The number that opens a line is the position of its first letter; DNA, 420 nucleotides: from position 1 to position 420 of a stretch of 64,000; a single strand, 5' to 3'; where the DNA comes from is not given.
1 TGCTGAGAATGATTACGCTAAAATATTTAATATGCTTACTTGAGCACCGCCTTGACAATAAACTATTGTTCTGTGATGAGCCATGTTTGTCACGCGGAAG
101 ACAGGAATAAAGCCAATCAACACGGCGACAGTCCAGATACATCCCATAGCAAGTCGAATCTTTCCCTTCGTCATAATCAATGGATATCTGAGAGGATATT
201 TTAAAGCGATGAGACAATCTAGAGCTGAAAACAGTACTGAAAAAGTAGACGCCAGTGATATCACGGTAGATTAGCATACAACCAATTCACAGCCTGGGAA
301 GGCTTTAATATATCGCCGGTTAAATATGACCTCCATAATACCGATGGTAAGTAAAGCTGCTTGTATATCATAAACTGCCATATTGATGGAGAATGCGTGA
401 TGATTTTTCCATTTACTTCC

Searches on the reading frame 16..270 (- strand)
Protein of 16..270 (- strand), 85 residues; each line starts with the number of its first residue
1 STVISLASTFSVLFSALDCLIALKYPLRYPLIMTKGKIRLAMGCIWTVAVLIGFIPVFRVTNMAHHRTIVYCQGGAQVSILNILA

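Call 47: search_protein_families(library=pfam, proteins=[window:16-270:-], max_evalue=0.01)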
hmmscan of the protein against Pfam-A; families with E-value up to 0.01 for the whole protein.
window:16-270:- (85 aa): 1 family
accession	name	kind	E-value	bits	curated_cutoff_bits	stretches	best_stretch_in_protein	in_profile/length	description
PF00001.26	7tm_1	-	1.3e-07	31.8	30.5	1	3-73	67-139/260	7 transmembrane receptor (rhodopsin family)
